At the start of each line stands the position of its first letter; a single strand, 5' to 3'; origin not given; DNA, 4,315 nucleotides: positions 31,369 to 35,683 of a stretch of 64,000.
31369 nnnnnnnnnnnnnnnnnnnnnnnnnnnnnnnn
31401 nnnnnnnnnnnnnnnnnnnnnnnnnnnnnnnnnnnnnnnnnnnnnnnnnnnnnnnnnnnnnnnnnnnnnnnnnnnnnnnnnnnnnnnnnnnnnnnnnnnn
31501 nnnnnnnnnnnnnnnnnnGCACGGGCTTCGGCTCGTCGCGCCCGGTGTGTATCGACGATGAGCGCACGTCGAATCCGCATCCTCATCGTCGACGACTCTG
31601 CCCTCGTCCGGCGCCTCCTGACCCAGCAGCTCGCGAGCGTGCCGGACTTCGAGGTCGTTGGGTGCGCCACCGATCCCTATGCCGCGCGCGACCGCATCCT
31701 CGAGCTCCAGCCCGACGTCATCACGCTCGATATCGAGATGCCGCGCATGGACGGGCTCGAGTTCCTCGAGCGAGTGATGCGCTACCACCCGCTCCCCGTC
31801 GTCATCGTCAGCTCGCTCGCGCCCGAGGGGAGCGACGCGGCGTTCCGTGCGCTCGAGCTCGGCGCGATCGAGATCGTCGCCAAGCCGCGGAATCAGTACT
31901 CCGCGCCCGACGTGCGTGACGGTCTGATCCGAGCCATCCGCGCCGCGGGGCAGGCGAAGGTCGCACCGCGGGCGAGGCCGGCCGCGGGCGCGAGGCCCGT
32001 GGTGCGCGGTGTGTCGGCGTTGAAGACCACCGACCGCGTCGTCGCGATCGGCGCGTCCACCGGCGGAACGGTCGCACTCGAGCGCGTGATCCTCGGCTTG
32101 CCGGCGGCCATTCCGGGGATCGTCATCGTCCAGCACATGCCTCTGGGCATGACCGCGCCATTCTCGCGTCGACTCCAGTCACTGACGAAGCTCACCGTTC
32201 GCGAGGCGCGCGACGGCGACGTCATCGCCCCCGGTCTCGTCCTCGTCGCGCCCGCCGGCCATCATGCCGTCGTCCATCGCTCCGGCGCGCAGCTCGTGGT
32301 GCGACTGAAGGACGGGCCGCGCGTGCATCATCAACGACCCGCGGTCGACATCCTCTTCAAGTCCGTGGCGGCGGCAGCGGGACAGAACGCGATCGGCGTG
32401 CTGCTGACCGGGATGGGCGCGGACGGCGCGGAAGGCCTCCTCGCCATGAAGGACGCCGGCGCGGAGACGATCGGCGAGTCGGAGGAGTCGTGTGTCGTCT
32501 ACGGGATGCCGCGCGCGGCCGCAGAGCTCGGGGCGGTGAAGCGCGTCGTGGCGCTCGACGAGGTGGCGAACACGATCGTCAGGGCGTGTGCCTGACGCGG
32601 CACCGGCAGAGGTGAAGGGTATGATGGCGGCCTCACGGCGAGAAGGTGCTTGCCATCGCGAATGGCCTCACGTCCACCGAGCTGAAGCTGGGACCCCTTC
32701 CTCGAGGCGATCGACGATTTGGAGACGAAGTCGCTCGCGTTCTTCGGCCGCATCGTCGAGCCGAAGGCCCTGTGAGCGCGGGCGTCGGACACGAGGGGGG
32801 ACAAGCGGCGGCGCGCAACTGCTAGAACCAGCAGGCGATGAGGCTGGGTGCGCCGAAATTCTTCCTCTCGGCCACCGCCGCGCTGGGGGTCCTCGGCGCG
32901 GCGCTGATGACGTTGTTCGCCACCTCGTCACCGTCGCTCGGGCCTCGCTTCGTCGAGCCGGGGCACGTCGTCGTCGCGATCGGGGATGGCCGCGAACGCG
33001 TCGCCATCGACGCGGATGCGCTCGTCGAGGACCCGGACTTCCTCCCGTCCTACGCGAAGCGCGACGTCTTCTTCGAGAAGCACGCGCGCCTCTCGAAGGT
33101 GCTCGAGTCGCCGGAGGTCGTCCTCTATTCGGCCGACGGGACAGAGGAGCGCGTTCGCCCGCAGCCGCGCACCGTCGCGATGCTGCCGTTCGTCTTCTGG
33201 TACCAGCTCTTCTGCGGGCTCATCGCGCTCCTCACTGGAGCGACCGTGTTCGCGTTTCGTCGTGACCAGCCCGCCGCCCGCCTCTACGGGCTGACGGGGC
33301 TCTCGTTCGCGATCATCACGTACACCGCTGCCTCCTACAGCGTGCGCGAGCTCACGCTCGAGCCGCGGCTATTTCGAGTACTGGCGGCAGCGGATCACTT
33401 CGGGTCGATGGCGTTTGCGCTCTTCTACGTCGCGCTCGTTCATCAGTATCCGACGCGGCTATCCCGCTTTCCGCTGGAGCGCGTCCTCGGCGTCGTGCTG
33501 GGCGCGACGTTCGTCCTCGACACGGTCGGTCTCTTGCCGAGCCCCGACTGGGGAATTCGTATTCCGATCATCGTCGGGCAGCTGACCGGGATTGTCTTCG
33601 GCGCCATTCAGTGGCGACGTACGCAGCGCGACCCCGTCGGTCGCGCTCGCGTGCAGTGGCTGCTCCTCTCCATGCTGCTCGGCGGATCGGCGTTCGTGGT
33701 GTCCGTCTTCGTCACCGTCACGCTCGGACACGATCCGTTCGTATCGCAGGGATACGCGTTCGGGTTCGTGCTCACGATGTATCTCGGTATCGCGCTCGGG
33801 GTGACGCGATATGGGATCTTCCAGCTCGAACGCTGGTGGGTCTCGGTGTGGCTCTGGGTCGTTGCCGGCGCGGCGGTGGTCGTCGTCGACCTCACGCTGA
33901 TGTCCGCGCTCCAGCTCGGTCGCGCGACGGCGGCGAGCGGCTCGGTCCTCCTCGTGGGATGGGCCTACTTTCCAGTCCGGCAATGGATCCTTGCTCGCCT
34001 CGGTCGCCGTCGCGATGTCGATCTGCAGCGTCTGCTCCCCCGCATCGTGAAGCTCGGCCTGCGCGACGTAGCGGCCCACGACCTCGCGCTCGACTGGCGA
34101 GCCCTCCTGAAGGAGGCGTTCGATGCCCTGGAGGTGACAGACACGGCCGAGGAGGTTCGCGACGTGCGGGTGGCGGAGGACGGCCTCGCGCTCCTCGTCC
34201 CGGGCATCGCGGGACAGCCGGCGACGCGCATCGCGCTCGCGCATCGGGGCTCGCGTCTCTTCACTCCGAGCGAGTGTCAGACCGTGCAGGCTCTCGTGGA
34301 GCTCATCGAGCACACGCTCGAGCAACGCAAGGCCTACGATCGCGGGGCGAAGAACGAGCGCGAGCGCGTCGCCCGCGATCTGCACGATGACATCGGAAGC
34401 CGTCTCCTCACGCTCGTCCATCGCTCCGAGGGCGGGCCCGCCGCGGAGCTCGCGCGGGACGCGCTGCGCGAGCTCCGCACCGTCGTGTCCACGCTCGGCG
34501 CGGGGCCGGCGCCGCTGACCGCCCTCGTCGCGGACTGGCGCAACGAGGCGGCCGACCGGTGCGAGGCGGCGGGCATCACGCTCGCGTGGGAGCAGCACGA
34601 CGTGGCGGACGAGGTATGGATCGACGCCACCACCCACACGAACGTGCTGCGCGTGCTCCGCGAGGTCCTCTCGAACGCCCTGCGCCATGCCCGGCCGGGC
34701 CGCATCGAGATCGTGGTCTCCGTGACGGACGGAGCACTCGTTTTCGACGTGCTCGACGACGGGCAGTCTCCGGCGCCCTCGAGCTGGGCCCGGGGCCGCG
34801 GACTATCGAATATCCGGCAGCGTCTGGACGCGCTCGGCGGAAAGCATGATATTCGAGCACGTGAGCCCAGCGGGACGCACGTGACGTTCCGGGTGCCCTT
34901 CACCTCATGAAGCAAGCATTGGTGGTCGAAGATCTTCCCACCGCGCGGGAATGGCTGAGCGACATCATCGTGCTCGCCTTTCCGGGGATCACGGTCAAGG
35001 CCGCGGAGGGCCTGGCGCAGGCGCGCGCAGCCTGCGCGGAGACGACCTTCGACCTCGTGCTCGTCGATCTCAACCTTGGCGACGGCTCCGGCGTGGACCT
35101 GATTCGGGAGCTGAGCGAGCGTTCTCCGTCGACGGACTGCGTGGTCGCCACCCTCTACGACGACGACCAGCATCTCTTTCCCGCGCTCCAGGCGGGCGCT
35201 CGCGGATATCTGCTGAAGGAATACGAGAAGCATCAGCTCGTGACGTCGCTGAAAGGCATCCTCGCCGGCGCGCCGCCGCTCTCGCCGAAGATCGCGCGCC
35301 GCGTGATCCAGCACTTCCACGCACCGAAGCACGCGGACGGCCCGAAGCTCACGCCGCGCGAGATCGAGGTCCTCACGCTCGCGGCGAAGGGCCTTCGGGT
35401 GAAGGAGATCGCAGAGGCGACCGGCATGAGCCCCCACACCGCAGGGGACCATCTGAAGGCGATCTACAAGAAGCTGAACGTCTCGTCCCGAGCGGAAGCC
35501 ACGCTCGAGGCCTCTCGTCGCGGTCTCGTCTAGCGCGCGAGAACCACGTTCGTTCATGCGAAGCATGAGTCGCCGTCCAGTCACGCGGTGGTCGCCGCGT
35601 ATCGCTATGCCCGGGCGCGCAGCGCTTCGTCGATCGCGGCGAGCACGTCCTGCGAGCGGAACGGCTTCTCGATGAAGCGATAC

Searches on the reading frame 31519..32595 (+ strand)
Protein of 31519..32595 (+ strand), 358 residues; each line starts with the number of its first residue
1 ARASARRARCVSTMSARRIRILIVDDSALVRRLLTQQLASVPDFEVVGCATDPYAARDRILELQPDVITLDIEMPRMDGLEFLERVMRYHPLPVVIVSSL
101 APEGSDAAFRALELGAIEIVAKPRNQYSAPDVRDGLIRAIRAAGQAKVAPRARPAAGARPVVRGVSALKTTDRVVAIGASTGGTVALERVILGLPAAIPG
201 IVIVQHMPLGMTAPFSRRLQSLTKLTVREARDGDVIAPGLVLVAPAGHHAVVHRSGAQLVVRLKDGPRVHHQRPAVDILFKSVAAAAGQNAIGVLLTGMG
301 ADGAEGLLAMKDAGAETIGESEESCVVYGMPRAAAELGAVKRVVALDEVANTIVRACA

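Call 7: search_protein_families(library=pfam, proteins=[window:31519-32595:+], max_evalue=0.001)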
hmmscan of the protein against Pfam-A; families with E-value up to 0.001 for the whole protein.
window:31519-32595:+ (358 aa): 2 families
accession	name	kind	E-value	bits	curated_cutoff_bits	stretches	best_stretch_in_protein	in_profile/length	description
PF01339.22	CheB_methylest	-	6.8e-60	202.2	24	1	175-353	1-174/174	CheB methylesterase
PF00072.30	Response_reg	-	6.5e-21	75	30.2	1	21-125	1-102/111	Response regulator receiver domain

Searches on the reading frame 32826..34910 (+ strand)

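Call 8: search_protein_families(library=pfam, proteins=[window:32826-34910:+], max_evalue=0.001)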
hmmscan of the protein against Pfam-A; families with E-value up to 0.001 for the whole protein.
window:32826-34910:+ (694 aa): 3 families
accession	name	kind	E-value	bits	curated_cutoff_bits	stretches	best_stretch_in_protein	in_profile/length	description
PF02518.31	HATPase_c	-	1.1e-10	42.4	26.4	1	607-693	6-110/111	Histidine kinase-, DNA gyrase B-, and HSP90-like ATPase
PF13581.12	HATPase_c_2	-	5.4e-06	26.9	27.4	1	594-687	19-124/127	Histidine kinase-like ATPase domain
PF07730.19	HisKA_3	-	6.6e-05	23.8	24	0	511-531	1-21/68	Histidine kinase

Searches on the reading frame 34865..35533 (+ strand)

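Call 8: search_protein_families(library=pfam, proteins=[window:34865-35533:+], max_evalue=0.001)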
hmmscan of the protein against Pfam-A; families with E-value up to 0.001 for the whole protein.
window:34865-35533:+ (222 aa): 5 families
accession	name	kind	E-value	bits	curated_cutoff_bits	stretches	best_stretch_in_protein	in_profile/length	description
PF00072.30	Response_reg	-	4.6e-20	72.3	30.2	1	19-129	2-110/111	Response regulator receiver domain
PF00196.25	GerE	-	8.2e-15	54.6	23.5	1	161-214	2-55/57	Bacterial regulatory proteins, luxR family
PF08281.18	Sigma70_r4_2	-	2.1e-05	24.5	25.7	1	161-204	10-54/54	Sigma-70, region 4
PF13384.12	HTH_23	-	0.0001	22.5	24.6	1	167-194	8-35/50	Homeodomain-like domain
PF04967.18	HTH_10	-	0.00027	21.1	23.1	0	162-204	1-51/53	HTH DNA binding domain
